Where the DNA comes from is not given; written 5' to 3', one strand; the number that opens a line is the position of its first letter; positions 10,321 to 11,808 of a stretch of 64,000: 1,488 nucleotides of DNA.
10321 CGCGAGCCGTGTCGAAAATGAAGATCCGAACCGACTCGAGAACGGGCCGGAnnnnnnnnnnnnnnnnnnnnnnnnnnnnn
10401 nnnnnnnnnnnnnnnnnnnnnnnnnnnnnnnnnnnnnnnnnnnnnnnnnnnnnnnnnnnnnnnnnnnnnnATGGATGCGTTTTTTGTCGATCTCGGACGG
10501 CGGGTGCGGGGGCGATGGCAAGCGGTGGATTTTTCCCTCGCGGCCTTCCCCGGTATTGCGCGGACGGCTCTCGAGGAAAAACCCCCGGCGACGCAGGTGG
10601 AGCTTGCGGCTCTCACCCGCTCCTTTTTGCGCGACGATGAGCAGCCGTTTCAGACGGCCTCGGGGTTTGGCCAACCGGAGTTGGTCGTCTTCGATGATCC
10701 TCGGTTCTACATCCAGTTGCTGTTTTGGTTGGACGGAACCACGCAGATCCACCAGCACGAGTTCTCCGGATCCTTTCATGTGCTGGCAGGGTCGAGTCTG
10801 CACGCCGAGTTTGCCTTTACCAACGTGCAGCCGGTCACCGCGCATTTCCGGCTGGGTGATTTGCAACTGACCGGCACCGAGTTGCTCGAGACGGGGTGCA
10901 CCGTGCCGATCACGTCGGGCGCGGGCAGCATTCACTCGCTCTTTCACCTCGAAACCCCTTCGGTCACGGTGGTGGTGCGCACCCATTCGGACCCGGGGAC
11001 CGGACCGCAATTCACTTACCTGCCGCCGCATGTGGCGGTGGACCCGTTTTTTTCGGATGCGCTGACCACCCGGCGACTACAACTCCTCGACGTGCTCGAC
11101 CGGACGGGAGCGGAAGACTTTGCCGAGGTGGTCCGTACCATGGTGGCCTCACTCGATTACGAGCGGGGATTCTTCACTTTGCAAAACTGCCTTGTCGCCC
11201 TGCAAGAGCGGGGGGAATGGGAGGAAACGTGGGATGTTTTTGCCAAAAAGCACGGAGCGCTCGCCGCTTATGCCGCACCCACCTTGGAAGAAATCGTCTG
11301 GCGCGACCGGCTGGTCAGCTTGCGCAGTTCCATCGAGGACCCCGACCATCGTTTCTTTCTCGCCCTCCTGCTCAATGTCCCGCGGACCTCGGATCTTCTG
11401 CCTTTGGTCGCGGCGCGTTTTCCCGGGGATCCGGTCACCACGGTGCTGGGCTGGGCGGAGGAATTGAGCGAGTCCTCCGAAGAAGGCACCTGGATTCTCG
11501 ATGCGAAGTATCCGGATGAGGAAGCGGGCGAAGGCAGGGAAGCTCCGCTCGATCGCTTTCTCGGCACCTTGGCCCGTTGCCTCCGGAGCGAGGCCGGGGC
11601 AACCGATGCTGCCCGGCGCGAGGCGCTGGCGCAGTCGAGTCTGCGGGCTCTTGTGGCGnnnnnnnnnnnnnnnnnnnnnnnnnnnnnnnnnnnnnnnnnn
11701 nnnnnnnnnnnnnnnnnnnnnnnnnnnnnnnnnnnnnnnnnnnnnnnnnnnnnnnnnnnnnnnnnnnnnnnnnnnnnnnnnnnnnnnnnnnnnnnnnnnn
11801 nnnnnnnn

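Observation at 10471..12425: Cupin-like protein of unknown function translationally coupled to a CbpA-type J-protein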

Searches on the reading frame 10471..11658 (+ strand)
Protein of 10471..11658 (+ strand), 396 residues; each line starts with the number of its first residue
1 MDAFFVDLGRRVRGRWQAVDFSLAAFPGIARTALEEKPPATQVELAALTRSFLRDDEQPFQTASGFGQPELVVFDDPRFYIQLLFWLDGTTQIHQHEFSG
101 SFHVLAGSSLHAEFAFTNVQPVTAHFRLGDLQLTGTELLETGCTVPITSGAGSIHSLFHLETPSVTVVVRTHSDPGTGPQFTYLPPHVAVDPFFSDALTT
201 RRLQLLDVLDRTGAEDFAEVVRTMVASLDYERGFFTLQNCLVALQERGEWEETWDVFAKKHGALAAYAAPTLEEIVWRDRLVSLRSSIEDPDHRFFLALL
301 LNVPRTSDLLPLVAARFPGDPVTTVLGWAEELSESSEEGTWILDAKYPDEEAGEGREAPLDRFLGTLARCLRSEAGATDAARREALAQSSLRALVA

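Call 3: search_protein_families(library=pfam, proteins=[window:10471-11658:+], max_evalue=1)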
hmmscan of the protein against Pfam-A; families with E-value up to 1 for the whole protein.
window:10471-11658:+ (396 aa): 0 families
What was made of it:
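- No hit to the Pfam CDO_I or PCO_ADO models, even at E of 1 or less (call 3).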

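Call 4: search_protein_families(library=ncbifam, proteins=[window:10471-11658:+], max_evalue=1)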
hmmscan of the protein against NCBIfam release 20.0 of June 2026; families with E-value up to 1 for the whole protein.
window:10471-11658:+ (396 aa): 0 families
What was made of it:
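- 10471..11661 (+): Gene A: 396-aa protein of an unnamed family (N-terminal helices, 3-His cupin barrel, helical domain, trimmed PqqD-like tail). No Pfam or NCBIfam hit (calls 3, 4).
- On Thiol dioxygenases (Pfam CDO_I / PCO_ADO): No Pfam or NCBIfam hit at E of 1 or less (calls 3, 4).
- Tried and rejected: Family and sequence searches on A: Pfam and NCBIfam gave nothing (calls 3, 4).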

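Call 6: find_homologous_proteins(query=window:10471-11658:+)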
Query window:10471-11658:+ (396 aa): 1800 proteins with E <= 0.001 among 8000 candidates; the best 120 are listed.
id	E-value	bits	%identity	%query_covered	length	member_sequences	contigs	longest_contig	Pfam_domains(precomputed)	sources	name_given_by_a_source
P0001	1.5e-242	823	93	100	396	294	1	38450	-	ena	-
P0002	2.1e-236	802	91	100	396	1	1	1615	-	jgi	jgi:hypothetical protein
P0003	4.9e-236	801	90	100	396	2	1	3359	-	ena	-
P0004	3.4e-234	795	89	100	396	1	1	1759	-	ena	-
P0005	8.1e-234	794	90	100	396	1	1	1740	-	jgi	jgi:ribulose-5-phosphate 4-epimerase/fuculose-1-phosphate aldolase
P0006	8.5e-234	794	90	100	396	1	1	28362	-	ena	-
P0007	8.7e-234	794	89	100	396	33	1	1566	-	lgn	-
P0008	1.0e-233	793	89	100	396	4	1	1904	-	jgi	jgi:hypothetical protein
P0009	1.5e-233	793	90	100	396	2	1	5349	-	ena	-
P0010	1.7e-233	793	89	100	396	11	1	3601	-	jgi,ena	jgi:hypothetical protein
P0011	1.7e-233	793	89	100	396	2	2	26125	-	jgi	jgi:hypothetical protein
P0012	2.6e-233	792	90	100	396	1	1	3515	-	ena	-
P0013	3.3e-233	792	90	100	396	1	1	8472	-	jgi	jgi:hypothetical protein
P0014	3.6e-233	792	89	100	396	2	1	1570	-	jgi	-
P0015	3.6e-233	792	89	100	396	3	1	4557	-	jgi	jgi:ribulose-5-phosphate 4-epimerase/fuculose-1-phosphate aldolase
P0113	8.2e-154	530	61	100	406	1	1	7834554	-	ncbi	ncbi:hypothetical protein ACXR0O_19635 [Verrucomicrobiota bacterium sgz303538]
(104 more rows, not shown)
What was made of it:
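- Tried and rejected: JGI label: some orthologues are labelled 'ribulose-5-phosphate 4-epimerase/fuculose-1-phosphate aldolase' (call 6).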

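Call 8: search_solved_structures(query=window:10471-11658:+, max_evalue=10, show_alignments=2)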
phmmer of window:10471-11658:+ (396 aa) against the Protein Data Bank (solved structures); distinct sequences matched with E-value up to 10: 1.
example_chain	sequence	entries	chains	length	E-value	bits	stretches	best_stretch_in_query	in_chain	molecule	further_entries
6y0r_AAA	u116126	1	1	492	0.4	12.8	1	313-356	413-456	Chitooligosaccharide oxidase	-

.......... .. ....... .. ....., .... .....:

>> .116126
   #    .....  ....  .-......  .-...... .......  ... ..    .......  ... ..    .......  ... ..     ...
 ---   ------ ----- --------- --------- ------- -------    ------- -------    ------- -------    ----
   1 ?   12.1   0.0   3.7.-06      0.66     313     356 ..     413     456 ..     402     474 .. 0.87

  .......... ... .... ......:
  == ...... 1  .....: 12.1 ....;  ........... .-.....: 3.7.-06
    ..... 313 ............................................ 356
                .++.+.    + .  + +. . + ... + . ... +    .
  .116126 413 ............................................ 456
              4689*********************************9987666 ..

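Call 10: find_encoding_contigs(protein=P0113, flank=6000, max_places=2)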
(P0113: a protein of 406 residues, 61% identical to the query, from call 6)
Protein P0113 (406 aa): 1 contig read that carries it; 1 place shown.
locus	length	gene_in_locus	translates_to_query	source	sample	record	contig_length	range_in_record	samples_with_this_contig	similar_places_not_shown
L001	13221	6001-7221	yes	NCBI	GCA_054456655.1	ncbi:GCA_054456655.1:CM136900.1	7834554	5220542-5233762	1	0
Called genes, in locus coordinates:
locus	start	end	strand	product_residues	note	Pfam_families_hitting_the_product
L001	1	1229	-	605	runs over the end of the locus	PF00009:GTP_EFTU, PF01926:MMR_HSR1 (weak), PF02421:FeoB_N (faint), PF22042:EF-G_D2 (weak), PF03144:GTP_EFTU_D2, PF00679:EFG_C, PF21018:BipA_C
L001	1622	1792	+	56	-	-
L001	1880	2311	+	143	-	PF05991:NYN_YacP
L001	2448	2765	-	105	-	-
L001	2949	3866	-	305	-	-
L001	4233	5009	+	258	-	PF01478:Peptidase_A24 (faint)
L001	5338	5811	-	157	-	PF07080:DUF1348, PF12680:SnoaL_2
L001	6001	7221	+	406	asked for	-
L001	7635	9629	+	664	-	PF01734:Patatin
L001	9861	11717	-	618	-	PF12860:PAS_7 (faint), PF00989:PAS, PF08448:PAS_4, PF13426:PAS_9, PF08447:PAS_3 (weak), PF00512:HisKA, PF02518:HATPase_c, PF00072:Response_reg, +1 more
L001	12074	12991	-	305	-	PF00781:DAGK_cat, PF01513:NAD_kinase (weak)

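Call 12: find_related_loci(query=A1, collection=genome_contigs, flank=6000)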
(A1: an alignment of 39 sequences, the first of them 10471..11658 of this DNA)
Query A1 (396 aa) in genome_contigs; peptide patterns used: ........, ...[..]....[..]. (x = any residue, [..] = any of these).
313 stretches matched a pattern; 305 encode a relative of the query (tblastn E <= 1e-3); the best 80 are kept; 80 distinct loci.
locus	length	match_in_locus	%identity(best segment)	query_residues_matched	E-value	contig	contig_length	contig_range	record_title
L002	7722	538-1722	93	1-395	0e+0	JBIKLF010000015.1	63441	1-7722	MAG: Chthoniobacterales bacterium isolate ME2014-08-20_3300044733_group5_bin98 Rohwer_bin2569_scaffold_134_c1, whole gen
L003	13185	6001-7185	91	1-395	0e+0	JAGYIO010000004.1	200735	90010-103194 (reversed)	MAG: Chthoniobacterales bacterium isolate M30B17 4, whole genome shotgun sequence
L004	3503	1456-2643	90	1-396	0e+0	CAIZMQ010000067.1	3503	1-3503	MAG: uncultured Verrucomicrobia bacterium isolate Loc080925-5m_bin-1029 genome assembly, contig: bin-1029:067/182, whole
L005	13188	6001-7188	90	1-396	0e+0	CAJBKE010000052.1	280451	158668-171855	MAG: uncultured Verrucomicrobia bacterium isolate Loc090907-1m_bin-436 genome assembly, contig: bin-436:52/70, whole gen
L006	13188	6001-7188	89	1-396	0e+0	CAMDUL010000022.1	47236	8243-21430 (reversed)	MAG: Chthoniobacter flavus isolate MiE-14oct19-33 genome assembly, contig: MiE-14oct19-C795, whole genome shotgun sequen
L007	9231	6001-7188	87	1-396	0e+0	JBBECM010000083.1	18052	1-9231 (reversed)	MAG: Chthoniobacterales bacterium isolate LejiaF_64_35 Lejia_F_4478_length_18052_cov_24, whole genome shotgun sequence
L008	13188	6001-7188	88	1-396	0e+0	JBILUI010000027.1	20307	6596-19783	MAG: Chthoniobacterales bacterium isolate ME2018-08-06_3300044608_group8_bin154 Rohwer_bin2572_scaffold_2717_c1, whole g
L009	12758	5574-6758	82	1-396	0e+0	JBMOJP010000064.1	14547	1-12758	MAG: Chthoniobacterales bacterium isolate Deming_bin.581 contig11634, whole genome shotgun sequence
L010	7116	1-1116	86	25-396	0e+0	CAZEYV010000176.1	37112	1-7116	MAG TPA_asm: uncultured Chthoniobacter sp. isolate SRP067234_co1_265 genome assembly, contig: k99_176939, whole genome s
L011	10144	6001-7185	82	1-396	0e+0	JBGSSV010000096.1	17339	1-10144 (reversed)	MAG: Chthoniobacterales bacterium isolate JTS-AC390 k141_891051, whole genome shotgun sequence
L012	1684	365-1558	66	1-396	0e+0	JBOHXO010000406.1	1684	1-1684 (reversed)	MAG: Chthoniobacterales bacterium isolate H1-B2_metabat2.bin.7 k127_23118, whole genome shotgun sequence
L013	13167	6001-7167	67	1-396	2e-167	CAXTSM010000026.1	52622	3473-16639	MAG TPA_asm: uncultured Chthoniobacterales bacterium isolate public_SRR11456921_metawrap_bin.20 genome assembly, contig:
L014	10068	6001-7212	61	1-396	2e-162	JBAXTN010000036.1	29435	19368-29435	MAG: bacterium isolate ELA636 MAG636_36, whole genome shotgun sequence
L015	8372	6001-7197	63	1-396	9e-161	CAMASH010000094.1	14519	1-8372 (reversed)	MAG: Chthoniobacter flavus isolate AH-24oct19-86 genome assembly, contig: AH-24oct19-C9464, whole genome shotgun sequenc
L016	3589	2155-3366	60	1-396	4e-167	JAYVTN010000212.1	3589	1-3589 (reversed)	MAG: Spartobacteria bacterium isolate GL74_UP_concoct_187_sub GL74_UP_concoct_187_sub_211, whole genome shotgun sequence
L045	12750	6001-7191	58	1-396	6e-151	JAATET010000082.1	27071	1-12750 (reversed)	MAG: Chthoniobacterales bacterium isolate bin_113 k141_15573640, whole genome shotgun sequence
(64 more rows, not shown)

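Call 14: search_protein_representatives(protein=window:10471-11658:+)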
Query: 396 residues. Proteins with E-value up to 0.001 (for the whole library): 1883; up to 1e-10: 1467; up to 1e-30: 778. The best 150 are listed.
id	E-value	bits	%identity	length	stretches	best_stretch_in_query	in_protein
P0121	2.8e-149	513.8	61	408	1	1-395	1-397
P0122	2.4e-131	454.7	93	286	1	71-286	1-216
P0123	8.8e-108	377.2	65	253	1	1-252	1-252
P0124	1.8e-99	349.8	47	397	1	1-392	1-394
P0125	1.0e-86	307.8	60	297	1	44-273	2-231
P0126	1.2e-86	307.6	54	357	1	77-332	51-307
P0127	5.4e-73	262.6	40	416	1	4-349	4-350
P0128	4.3e-72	259.7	45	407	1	7-337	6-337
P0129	7.3e-71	255.6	41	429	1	3-334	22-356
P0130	2.6e-70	253.8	54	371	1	133-368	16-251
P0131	6.8e-70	252.4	55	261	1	167-387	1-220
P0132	8.1e-70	252.2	41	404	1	4-340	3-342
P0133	2.9e-69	250.4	44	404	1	5-342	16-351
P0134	6.1e-69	249.3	39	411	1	4-348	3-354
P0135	7.2e-69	249.1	40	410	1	7-382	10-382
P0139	2.0e-68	247.6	38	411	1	2-382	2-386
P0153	5.8e-65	236.2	42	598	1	4-334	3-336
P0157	2.9e-64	233.9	39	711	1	7-339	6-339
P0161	1.1e-63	232.0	40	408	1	4-334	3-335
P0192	4.0e-61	223.6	39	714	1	7-336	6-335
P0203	3.9e-60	220.3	37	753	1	4-335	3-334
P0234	1.4e-57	211.9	38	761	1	3-325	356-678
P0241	2.9e-57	210.8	40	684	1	3-334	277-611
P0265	3.5e-56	207.3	40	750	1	2-335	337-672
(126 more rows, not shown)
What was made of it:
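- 10471..11661 (+): More than 1,800 homologues (call 6) and 1,883 clusters at 50% identity (call 14).
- Checked: A has more than 1,800 homologues (calls 6, 14).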

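Call 15: search_protein_families(library=pfam, proteins=[P0153, P0157, P0192, P0203, P0234, P0241, P0265, P0124, P0127, P0139], max_evalue=0.01)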
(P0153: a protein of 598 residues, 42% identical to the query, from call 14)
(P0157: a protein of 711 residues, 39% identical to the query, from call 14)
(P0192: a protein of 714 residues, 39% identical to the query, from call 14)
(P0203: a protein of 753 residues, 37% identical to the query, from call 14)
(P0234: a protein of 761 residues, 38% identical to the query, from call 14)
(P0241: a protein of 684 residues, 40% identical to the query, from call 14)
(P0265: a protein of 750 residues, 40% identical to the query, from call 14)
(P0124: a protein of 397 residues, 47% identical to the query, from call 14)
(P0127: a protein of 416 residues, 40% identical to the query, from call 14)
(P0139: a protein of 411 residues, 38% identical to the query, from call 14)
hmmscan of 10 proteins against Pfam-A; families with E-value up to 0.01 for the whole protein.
P0153 (598 aa): 1 family
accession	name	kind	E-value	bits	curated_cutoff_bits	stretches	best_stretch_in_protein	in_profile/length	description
PF04072.20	LCM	-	5.9e-30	105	22.3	1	469-598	3-142/187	Leucine carboxyl methyltransferase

P0157 (711 aa): 0 families

P0192 (714 aa): 0 families

P0203 (753 aa): 0 families

P0234 (761 aa): 3 families
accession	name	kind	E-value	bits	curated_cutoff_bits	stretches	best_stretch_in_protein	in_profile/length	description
PF08007.18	JmjC_2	-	8.6e-09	35.4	22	1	114-231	24-124/127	JmjC domain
PF13621.12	Cupin_8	-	2e-07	31.6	27.4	1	125-222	143-242/252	Cupin-like domain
PF07883.17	Cupin_2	-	0.0099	16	27.2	0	191-226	34-69/70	Cupin domain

P0241 (684 aa): 0 families

P0265 (750 aa): 1 family
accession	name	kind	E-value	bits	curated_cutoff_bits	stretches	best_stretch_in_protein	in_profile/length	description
PF01501.26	Glyco_transf_8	-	0.00011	22.3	24.3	1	114-196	99-172/253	Glycosyl transferase family 8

P0124 (397 aa): 0 families

P0127 (416 aa): 0 families

P0139 (411 aa): 1 family
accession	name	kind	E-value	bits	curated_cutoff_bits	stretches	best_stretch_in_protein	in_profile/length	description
PF05402.18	PqqD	-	0.0018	19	23.4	0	350-385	14-50/67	Coenzyme PQQ synthesis protein D (PqqD)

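Call 18: predict_structure(alignment_id=A1)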
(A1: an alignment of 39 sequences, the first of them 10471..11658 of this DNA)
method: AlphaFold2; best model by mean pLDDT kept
length: 396 residues; sequences in the alignment: 39
mean_pLDDT: 87.3   pTM: 0.82
mean pLDDT of the five models: 87.3, 82.0, 81.8, 81.0, 67.1
residues with pLDDT >= 90: 229; 70-90: 130; 50-70: 32; < 50: 5
segments of 3 or more residues with pLDDT < 50: 336-340
pLDDT, mean of each block of 10 residues (from residue 1): 89 98 96 96 89 68 62 91 79 86 93 91 91 91 92 85 89 84 91 81 94 96 97 94 94 98 93 86 75 89 89 92 93 60 69 68 91 90 89 89
secondary structure, 60 per line:
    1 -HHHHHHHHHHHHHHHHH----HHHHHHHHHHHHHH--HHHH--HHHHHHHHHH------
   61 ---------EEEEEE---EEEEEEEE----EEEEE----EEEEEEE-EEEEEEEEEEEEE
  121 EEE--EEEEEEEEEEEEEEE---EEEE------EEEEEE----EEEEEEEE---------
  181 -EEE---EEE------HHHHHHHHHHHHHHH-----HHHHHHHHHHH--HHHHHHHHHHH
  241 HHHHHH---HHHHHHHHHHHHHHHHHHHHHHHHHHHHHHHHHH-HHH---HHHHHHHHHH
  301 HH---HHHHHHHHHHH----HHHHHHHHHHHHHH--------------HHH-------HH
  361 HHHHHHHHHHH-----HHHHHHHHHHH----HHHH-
elements in order: H2-18 H23-36 H39-42 H45-54 E70-75 E79-86 E91-95 E100-106 E108-123 E126-140 E144-147 E154-159 E164-171 E182-184 E188-190 H197-211 H217-227 H230-246 H250-283 H291-302 H306-316 H321-334 H359-371 H377-387 H392-395
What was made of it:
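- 10471..11661 (+): AF2 model pLDDT 87 (call 18).
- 10678..11040 (+): Cupin beta-barrel (residues 70-190), closest in fold to the 3-His thiol dioxygenases. Strands 70-190 in the model (call 18).
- On Cupin superfamily: The AF2 model has strands at 70-190 with pLDDT about 90 (call 18).
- Checked: It has a beta-barrel at residues 70-190 and an all-helical C-terminal half (call 18).
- A fold: AF2 pLDDT 87 (call 18).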
